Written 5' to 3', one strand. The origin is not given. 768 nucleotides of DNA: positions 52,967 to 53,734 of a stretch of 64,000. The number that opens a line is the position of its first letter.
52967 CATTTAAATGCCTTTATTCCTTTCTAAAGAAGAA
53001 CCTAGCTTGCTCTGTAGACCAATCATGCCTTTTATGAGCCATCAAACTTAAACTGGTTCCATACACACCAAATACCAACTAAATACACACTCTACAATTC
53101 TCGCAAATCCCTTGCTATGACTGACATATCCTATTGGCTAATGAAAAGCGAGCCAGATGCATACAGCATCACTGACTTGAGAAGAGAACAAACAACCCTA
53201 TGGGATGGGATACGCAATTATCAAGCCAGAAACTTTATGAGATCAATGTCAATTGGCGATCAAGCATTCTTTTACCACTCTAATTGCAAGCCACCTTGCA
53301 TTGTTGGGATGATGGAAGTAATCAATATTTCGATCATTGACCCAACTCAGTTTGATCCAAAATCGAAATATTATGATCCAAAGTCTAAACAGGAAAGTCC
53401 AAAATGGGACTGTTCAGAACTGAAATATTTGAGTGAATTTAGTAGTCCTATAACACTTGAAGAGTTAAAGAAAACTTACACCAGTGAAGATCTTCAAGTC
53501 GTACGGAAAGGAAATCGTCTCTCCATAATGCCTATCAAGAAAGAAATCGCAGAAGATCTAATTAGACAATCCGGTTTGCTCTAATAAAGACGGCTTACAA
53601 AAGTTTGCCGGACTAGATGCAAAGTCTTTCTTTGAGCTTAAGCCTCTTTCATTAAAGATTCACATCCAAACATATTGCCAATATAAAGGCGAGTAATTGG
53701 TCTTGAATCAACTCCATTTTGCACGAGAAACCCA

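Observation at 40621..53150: Array of five direct repeats derived from the 5' end of an EVE-domain gene, bounding four cargo modules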

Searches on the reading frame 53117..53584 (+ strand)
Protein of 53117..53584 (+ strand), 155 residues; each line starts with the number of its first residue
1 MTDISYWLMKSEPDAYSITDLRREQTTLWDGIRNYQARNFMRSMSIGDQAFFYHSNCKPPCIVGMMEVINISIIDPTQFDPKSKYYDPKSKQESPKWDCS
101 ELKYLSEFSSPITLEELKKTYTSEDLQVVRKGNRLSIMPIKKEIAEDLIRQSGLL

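Call 13: search_protein_families(library=pfam, proteins=[window:53117-53584:+], max_evalue=0.01)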
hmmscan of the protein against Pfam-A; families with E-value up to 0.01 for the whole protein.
window:53117-53584:+ (155 aa): 1 family
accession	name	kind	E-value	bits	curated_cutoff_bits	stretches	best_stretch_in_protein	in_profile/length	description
PF01878.24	EVE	-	4.4e-55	186.1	23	1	5-148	1-142/145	EVE domain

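Call 14: find_related_loci(query=window:53117-53584:+, collection=genome_contigs, flank=10000)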
Query window:53117-53584:+ (155 aa) in genome_contigs; peptide patterns used: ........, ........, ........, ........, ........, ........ (x = any residue, [..] = any of these).
600 stretches matched a pattern (row limit reached: there are more); 595 encode a relative of the query (tblastn E <= 1e-3); the best 80 are kept; 80 distinct loci.
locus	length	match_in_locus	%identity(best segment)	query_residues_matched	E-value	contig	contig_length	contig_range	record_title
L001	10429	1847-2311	66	1-155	1e-73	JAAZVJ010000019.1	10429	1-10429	MAG: Synechococcus sp. HW_metabat.54 HW_C1618, whole genome shotgun sequence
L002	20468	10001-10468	66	2-155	1e-71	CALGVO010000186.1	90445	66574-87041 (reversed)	MAG TPA_asm: uncultured Synechococcus sp. isolate ERR1995204_bin.15_CONCOCT_v1.1_MAG genome assembly, contig: ERZ1644702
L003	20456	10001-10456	62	4-155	8e-71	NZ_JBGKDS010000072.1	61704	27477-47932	MAG: Parasynechococcus sp. isolate Bin1 Apr_20_wrap_bin10_k141_475994, whole genome shotgun sequence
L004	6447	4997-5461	66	1-153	6e-70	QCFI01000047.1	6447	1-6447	Prochlorococcus sp. AG-363-C20 Ga0115802_147, whole genome shotgun sequence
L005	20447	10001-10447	67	3-151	8e-69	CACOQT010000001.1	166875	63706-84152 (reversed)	MAG: uncultured Prochlorococcus sp. isolate AH-324-J21 genome assembly, contig: AH-324-J21_NODE_1, whole genome shotgun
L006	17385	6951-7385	66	1-145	6e-67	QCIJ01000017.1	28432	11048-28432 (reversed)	Prochlorococcus sp. AG-402-K22 Ga0115739_117, whole genome shotgun sequence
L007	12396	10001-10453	62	1-151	2e-66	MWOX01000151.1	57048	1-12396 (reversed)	Prochlorococcus sp. HOT208_60m_808M21 contig_151, whole genome shotgun sequence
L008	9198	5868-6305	62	4-149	3e-65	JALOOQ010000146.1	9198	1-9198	MAG: Cyanobium sp. Prado107 scaffold_31873, whole genome shotgun sequence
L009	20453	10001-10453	61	1-151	3e-64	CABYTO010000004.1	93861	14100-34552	MAG: uncultured Prochlorococcus sp. isolate AG-894-P13 genome assembly, contig: AG-894-P13_NODE_4, whole genome shotgun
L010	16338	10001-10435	62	5-149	6e-64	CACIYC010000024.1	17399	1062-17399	uncultured Prochlorococcus sp. isolate AG-439-M18 genome assembly, contig: AG-439-M18_NODE_24, whole genome shotgun sequ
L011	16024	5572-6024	61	1-151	3e-64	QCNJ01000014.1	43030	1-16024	Prochlorococcus sp. AG-424-P18 Ga0171944_114, whole genome shotgun sequence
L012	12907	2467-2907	63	5-151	5e-64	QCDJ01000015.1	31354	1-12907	Prochlorococcus sp. AG-355-B23 Ga0115759_115, whole genome shotgun sequence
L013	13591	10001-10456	60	4-155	2e-63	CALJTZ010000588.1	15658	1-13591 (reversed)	MAG TPA_asm: uncultured Synechococcus sp. isolate SRR6231161_bin.94_CONCOCT_v1.1_MAG genome assembly, contig: ERZ650293.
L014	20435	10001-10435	63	1-145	8e-64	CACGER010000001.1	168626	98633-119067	uncultured Prochlorococcus sp. isolate AG-909-M08 genome assembly, contig: AG-909-M08_NODE_1, whole genome shotgun seque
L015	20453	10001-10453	61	1-151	9e-64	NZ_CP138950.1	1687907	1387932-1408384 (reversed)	Prochlorococcus sp. MIT 9314 chromosome, complete genome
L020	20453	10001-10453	61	1-151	1e-62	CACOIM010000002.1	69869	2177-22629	MAG: uncultured Prochlorococcus sp. isolate AH-321-J03 genome assembly, contig: AH-321-J03_NODE_2, whole genome shotgun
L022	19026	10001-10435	62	1-145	2e-62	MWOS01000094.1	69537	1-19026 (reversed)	Prochlorococcus sp. HOT208_60m_813G15 contig_94, whole genome shotgun sequence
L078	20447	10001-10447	64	1-149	2e-66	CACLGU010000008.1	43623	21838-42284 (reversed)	MAG: uncultured Prochlorococcus sp. isolate AG-461-P02 genome assembly, contig: AG-461-P02_NODE_8, whole genome shotgun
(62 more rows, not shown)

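Call 20: search_protein_families(library=pfam, proteins=[L015:266-982:+, L015:5089-5421:+, L015:5418-6353:+, L015:7422-8156:+, L015:8499-9800:-, L022:1562-2281:-, L022:2278-3093:-, L022:3101-3883:-, L022:4507-4863:+, L022:9488-9853:+], max_evalue=0.01)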
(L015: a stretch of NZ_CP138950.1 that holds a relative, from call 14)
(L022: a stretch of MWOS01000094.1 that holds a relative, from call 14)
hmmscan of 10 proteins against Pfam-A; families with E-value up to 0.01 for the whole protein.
L015:266-982:+ (238 aa): 3 families
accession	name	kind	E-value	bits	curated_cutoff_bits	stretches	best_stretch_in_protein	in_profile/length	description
PF01738.24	DLH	-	1.6e-24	87.1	21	1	31-234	17-210/217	Dienelactone hydrolase family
PF20434.5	BD-FAE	-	0.0002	21.4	26.8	1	89-134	61-111/215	BD-FAE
PF00561.26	Abhydrolase_1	-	0.00043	20.4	25.8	1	81-132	47-89/245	alpha/beta hydrolase fold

L015:5089-5421:+ (110 aa): 0 families

L015:5418-6353:+ (311 aa): 0 families

L015:7422-8156:+ (244 aa): 1 family
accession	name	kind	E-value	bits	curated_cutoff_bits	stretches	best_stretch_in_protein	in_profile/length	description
PF04955.18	HupE_UreJ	-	4e-17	62.7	23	1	59-233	4-175/179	HupE / UreJ protein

L015:8499-9800:- (433 aa): 4 families
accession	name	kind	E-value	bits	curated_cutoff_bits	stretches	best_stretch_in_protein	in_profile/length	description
PF03797.25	Autotransporter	-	1.4e-26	94.2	26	1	162-412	10-254/255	Autotransporter beta-domain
PF00240.29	ubiquitin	-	2.9e-24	85.1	25.4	1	34-104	1-71/72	Ubiquitin family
PF11976.14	Rad60-SLD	-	4.4e-11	42.9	23.8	1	32-102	1-72/72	Ubiquitin-2 like Rad60 SUMO-like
PF10790.15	DUF2604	-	0.0077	17.1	25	0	38-103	11-80/85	Protein of Unknown function (DUF2604)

L022:1562-2281:- (239 aa): 0 families

L022:2278-3093:- (271 aa): 2 families
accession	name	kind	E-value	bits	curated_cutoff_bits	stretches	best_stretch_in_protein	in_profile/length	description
PF12850.12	Metallophos_2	-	4.5e-20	72.7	27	1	1-216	1-149/154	Calcineurin-like phosphoesterase superfamily domain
PF00149.33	Metallophos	-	3.6e-08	34.5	21.5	1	4-161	4-191/191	Calcineurin-like phosphoesterase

L022:3101-3883:- (260 aa): 1 family
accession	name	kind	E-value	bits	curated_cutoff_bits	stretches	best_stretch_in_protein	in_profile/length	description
PF07683.19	CobW_C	-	2.6e-05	24.4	22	1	150-237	12-94/94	Cobalamin synthesis protein cobW C-terminal domain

L022:4507-4863:+ (118 aa): 2 families
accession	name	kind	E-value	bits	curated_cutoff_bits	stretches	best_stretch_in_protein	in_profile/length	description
PF25397.1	DUF7887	-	0.00019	21.5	24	1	32-66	24-58/63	Domain of unknown function (DUF7887)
PF20599.3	DUF6796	-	0.0011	19.1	26.9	1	8-88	91-173/225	Family of unknown function (DUF6796)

L022:9488-9853:+ (121 aa): 5 families
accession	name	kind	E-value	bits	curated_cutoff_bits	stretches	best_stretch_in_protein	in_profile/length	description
PF24338.1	DUF7506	-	0.00023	21.6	27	0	31-51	67-87/95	Domain of unknown function (DUF7506)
PF18070.6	Cas9_PI2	-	0.003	18.7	27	0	50-69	35-53/59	CRISPR-Cas9 PI domain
PF24936.1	DUF7753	-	0.0075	16.6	27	0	18-42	15-39/63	Domain of unknown function (DUF7753)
PF15104.11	CFAP141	-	0.0097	16.3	27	0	77-96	60-79/86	Cilia- and flagella-associated protein 141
PF19063.5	DUF5759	-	0.0098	16.2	25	0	14-42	1-29/71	Family of unknown function (DUF5759)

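Call 24: find_encoding_contigs(protein=window:53117-53584:+, flank=10000, max_places=10)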
Protein window:53117-53584:+ (155 aa): 1 contig read that carries it; 1 place shown.
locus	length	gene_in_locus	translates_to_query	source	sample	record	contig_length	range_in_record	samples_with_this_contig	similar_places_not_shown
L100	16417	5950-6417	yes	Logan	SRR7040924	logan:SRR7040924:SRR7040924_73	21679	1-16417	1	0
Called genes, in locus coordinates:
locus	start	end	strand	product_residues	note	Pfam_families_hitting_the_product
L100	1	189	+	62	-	?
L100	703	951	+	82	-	-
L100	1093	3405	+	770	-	PF03160:Calx-beta, PF00353:HemolysinCabind (weak)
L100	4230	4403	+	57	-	-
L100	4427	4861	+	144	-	PF03013:Pyr_excise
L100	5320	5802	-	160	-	-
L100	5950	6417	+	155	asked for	PF01878:EVE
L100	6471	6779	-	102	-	PF10929:DUF2811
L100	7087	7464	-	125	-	PF08848:DUF1818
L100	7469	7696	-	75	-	PF01192:RNA_pol_Rpb6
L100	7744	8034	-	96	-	-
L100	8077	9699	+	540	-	PF06723:MreB_Mbl, PF00012:HSP70 (weak), PF06723:MreB_Mbl (weak), PF00012:HSP70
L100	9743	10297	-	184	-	PF00156:Pribosyltran, PF15609:PRTase_2 (weak)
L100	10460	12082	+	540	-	PF01676:Metalloenzyme, PF06415:iPGM_N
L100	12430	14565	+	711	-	PF01555:N6_N4_Mtase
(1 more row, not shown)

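Call 36: search_protein_families(library=pfam, proteins=[L004:1771-3033:-, L004:1015-1728:-, L020:5502-6707:+, L010:3016-4326:+, L010:4326-5543:+, L010:5552-7963:+, L009:7463-9268:-, L009:4278-5270:+, L014:2044-3651:+, L078:273-1361:+], max_evalue=0.001)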
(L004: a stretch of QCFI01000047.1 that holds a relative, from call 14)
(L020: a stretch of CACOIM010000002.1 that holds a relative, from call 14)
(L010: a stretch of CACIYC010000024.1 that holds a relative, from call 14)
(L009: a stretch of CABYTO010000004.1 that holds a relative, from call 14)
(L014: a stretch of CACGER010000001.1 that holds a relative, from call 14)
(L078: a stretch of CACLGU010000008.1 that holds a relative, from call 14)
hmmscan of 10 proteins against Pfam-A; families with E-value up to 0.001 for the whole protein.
L004:1771-3033:- (420 aa): 1 family
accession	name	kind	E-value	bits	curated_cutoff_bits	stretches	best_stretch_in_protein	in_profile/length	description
PF11924.14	IAT_beta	-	4.6e-62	210.5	22.3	1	119-402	13-279/279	Inverse autotransporter, beta-domain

L004:1015-1728:- (237 aa): 0 families

L020:5502-6707:+ (401 aa): 1 family
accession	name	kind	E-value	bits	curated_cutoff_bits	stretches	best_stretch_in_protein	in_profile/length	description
PF03739.19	LptF_LptG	-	2.3e-75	254.3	27.9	1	30-397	2-352/353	Lipopolysaccharide export system permease LptF/LptG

L010:3016-4326:+ (436 aa): 0 families

L010:4326-5543:+ (405 aa): 0 families

L010:5552-7963:+ (803 aa): 12 families
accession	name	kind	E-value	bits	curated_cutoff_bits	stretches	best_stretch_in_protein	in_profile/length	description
PF12770.12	CHAT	-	1.1e-71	242.1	24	1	490-797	6-289/289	CHAT domain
PF13374.12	TPR_10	-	2.6e-53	177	27.5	4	128-168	2-42/42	Tetratricopeptide repeat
PF13424.12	TPR_12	-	2.8e-50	168.8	30.1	3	126-202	1-77/77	Tetratricopeptide repeat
PF24885.1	TPR_NPHP3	-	2.7e-43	148.5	100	3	92-202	105-215/239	Nephrocystin-3 TPR domain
PF00515.34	TPR_1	-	4.3e-28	96.4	27.8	3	128-159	1-32/34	Tetratricopeptide repeat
PF13176.12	TPR_7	-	6.7e-24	82.3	27.9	1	131-165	2-36/36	Tetratricopeptide repeat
PF13181.12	TPR_8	-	4.1e-19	67.5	25.7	0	128-159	1-32/34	Tetratricopeptide repeat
PF07719.23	TPR_2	-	6.1e-19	67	27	0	213-244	2-33/34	Tetratricopeptide repeat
PF13432.12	TPR_16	-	5.3e-11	43.2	32.7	1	90-159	1-62/65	Tetratricopeptide repeat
PF13428.12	TPR_14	-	4.2e-08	33.6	23.5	0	89-118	4-33/44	Tetratricopeptide repeat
PF17874.7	TPR_MalT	-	8.5e-07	29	45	0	130-279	42-186/336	MalT-like TPR region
PF13431.12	TPR_17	-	0.00014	22.3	24.4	0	208-231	9-32/34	Tetratricopeptide repeat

L009:7463-9268:- (601 aa): 1 family
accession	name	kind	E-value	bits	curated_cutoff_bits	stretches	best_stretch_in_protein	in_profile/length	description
PF05787.19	PhoX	-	7.6e-170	566.9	24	1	45-568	2-515/515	Alkaline phosphatase PhoX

L009:4278-5270:+ (330 aa): 1 family
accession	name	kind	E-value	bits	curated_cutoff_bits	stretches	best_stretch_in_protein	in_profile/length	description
PF00326.27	Peptidase_S9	-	0.00043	20.3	22.6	0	156-202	55-99/213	Prolyl oligopeptidase family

L014:2044-3651:+ (535 aa): 1 family
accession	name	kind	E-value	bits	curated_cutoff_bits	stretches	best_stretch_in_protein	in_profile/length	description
PF13231.12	PMT_2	-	5.5e-15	56.4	26.1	1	70-227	2-156/160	Dolichyl-phosphate-mannose-protein mannosyltransferase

L078:273-1361:+ (362 aa): 1 family
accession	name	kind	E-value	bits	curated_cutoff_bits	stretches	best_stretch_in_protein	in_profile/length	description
PF04055.27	Radical_SAM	-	1.1e-14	55.4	29.5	1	131-284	10-158/166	Radical SAM superfamily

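Call 37: find_homologous_proteins(query=window:53117-53584:+, max_evalue=1e-40)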
Query window:53117-53584:+ (155 aa): 5549 proteins with E <= 1e-40 among 8000 candidates; the best 120 are listed.
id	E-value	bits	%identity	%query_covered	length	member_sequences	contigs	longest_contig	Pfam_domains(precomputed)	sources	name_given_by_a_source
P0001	1.0e-99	348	100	100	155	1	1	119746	PF01878.25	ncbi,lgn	-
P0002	5.1e-71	255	71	99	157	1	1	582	PF01878.25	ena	-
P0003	1.4e-69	251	69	96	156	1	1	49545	PF01878.25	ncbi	-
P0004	2.3e-69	250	71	99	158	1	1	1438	PF01878.25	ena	-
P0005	4.4e-69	249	70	87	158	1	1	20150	PF01878.25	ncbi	-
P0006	5.4e-69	249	68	99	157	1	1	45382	PF01878.25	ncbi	-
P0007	8.4e-69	248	68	100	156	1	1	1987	PF01878.25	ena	-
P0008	9.0e-69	248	72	97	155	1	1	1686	PF01878.25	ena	-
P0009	1.0e-68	248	69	99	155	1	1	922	PF01878.25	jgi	-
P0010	1.2e-68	248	72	97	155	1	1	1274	PF01878.25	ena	-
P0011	1.2e-68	248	68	98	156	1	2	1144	PF01878.25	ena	-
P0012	1.6e-68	247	72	96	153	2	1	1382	PF01878.25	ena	-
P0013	2.0e-68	247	66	100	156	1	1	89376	PF01878.25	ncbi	-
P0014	2.5e-68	247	70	97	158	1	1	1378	PF01878.25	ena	-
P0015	3.1e-68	246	67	100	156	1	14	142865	PF01878.25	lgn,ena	-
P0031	1.1e-67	245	67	96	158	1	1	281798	PF01878.25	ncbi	-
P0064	5.8e-67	242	67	97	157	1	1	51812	PF01878.25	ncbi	-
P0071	8.3e-67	242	69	99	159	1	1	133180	PF01878.25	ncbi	-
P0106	3.1e-66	240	70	97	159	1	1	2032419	PF01878.25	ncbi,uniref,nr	ncbi:EVE domain-containing protein [Prochlorococcus sp. MIT 1307]|uniref:EVE domain-containing prote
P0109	3.6e-66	240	69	96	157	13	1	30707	PF01878.25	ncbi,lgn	-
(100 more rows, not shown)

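Call 38: list_cluster_members(proteins=[P0001])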
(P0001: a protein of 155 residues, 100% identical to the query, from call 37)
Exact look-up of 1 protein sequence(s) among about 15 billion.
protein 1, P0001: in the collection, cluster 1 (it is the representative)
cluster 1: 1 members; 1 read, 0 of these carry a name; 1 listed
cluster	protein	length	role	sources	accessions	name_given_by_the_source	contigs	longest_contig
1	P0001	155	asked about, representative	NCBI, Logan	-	-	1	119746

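Call 39: find_encoding_contigs(protein=P0106, flank=10000, max_places=3)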
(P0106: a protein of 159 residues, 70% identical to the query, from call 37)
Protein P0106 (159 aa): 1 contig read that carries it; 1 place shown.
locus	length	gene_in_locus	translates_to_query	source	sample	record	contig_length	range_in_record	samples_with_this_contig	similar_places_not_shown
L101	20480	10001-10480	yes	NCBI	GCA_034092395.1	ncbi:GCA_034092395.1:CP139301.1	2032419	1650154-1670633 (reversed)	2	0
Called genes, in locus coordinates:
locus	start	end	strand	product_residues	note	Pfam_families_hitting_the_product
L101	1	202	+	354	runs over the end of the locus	PF00421:PSII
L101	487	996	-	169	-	-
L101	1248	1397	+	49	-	-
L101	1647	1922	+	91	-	PF05899:Cupin_3, PF07883:Cupin_2 (weak)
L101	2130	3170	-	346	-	PF03895:YadA_anchor (weak)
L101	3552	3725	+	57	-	-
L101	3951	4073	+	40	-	-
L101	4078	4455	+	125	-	PF01035:DNA_binding_1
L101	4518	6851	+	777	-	-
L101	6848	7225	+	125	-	-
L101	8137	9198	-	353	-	-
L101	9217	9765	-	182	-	PF00226:DnaJ (weak)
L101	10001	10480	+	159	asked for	PF01878:EVE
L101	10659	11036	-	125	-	PF08848:DUF1818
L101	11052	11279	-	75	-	PF01192:RNA_pol_Rpb6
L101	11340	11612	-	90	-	-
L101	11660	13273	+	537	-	PF00012:HSP70 (weak), PF06723:MreB_Mbl, PF00012:HSP70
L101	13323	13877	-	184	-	PF15609:PRTase_2 (faint), PF00156:Pribosyltran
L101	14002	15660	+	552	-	PF01676:Metalloenzyme, PF06415:iPGM_N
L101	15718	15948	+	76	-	PF03840:SecG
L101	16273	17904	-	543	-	PF00118:Cpn60_TCP1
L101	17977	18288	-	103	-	PF00166:Cpn10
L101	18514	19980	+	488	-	PF02874:ATP-synt_ab_N, PF00006:ATP-synt_ab, PF22919:ATP-synt_VA_C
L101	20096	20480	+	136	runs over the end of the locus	PF02823:ATP-synt_DE_N, PF00401:ATP-synt_DE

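Call 40: find_encoding_contigs(protein=P0003, flank=10000, max_places=3)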
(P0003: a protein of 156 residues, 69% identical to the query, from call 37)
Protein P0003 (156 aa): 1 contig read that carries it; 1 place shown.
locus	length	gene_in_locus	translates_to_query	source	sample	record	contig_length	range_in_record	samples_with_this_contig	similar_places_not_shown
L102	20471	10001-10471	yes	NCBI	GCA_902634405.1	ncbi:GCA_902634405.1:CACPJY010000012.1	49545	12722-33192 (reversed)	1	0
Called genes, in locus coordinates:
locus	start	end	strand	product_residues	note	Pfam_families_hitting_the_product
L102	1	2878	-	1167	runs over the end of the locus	PF07719:TPR_2 (faint), PF13181:TPR_8 (faint), PF13432:TPR_16 (faint), PF13431:TPR_17 (faint), PF00515:TPR_1 (weak), PF13414:TPR_11 (weak), PF14250:AbrB-like (faint)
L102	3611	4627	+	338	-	PF00515:TPR_1 (faint), PF13414:TPR_11 (faint), PF13431:TPR_17 (faint)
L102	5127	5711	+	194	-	-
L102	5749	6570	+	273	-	-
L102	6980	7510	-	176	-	-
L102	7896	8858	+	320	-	-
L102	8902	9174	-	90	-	-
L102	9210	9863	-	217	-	PF02557:VanY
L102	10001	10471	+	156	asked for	PF01878:EVE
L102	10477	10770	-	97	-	PF10929:DUF2811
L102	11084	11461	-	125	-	PF08848:DUF1818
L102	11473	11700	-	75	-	PF01192:RNA_pol_Rpb6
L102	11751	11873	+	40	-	-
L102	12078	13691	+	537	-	PF00012:HSP70 (weak), PF06723:MreB_Mbl (weak), PF00012:HSP70 (weak)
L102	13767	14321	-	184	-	PF00156:Pribosyltran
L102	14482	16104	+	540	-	PF01676:Metalloenzyme, PF06415:iPGM_N, PF01663:Phosphodiest (weak)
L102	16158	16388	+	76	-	PF03840:SecG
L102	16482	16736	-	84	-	PF07864:DUF1651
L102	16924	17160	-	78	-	-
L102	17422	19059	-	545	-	PF00118:Cpn60_TCP1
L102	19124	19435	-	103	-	PF00166:Cpn10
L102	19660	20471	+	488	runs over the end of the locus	PF02874:ATP-synt_ab_N, PF00006:ATP-synt_ab, PF22919:ATP-synt_VA_C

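Call 41: find_encoding_contigs(protein=P0071, flank=10000, max_places=3)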
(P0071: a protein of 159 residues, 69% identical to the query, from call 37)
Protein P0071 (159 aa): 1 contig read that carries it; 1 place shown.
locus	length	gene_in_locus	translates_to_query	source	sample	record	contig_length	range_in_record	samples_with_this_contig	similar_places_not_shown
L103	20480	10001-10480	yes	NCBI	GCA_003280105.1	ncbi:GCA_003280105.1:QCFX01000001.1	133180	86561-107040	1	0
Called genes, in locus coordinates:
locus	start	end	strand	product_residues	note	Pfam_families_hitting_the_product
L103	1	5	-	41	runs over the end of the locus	-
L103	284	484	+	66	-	-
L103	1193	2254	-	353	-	-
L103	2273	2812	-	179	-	PF00226:DnaJ (weak)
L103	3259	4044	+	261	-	-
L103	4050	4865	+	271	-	PF00149:Metallophos, PF12850:Metallophos_2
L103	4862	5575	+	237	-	-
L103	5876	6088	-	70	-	-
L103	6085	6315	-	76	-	-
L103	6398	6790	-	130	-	-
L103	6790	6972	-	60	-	-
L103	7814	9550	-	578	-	PF05265:DUF723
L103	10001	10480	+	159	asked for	PF01878:EVE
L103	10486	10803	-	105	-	PF10929:DUF2811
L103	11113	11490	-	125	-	PF08848:DUF1818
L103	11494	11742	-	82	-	PF01192:RNA_pol_Rpb6 (weak)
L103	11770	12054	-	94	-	-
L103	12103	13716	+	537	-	PF00012:HSP70 (weak), PF06723:MreB_Mbl, PF00012:HSP70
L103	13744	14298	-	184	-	PF00156:Pribosyltran, PF14681:UPRTase (weak), PF15609:PRTase_2 (weak)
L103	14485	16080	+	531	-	PF01676:Metalloenzyme, PF06415:iPGM_N, PF01663:Phosphodiest (weak)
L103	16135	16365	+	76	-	PF03840:SecG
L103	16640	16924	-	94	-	PF00118:Cpn60_TCP1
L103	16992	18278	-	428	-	PF00118:Cpn60_TCP1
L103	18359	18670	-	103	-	PF00166:Cpn10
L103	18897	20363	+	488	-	PF02874:ATP-synt_ab_N, PF00006:ATP-synt_ab, PF22919:ATP-synt_VA_C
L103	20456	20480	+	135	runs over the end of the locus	PF02823:ATP-synt_DE_N, PF00401:ATP-synt_DE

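Call 54: search_protein_families(library=pfam, proteins=[L101:4518-6851:+, L103:7814-9550:-, L101:8137-9198:-], max_evalue=0.001)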
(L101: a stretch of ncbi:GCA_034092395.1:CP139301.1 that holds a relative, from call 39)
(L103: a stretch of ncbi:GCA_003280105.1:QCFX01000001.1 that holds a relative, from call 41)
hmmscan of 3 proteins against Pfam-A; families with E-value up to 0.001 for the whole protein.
L101:4518-6851:+ (777 aa): 2 families
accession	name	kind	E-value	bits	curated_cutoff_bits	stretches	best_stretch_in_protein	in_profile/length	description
PF05658.19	YadA_head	-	1.1e-11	45.2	25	1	74-96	3-25/27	YadA head domain repeat (2 copies)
PF03895.21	YadA_anchor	-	4.9e-07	30.1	22.7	1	588-640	1-53/60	YadA-like membrane anchor domain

L103:7814-9550:- (578 aa): 0 families

L101:8137-9198:- (353 aa): 1 family
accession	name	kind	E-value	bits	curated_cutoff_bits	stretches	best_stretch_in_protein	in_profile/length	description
PF13384.12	HTH_23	-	0.00068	19.8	24.6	0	5-31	18-45/50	Homeodomain-like domain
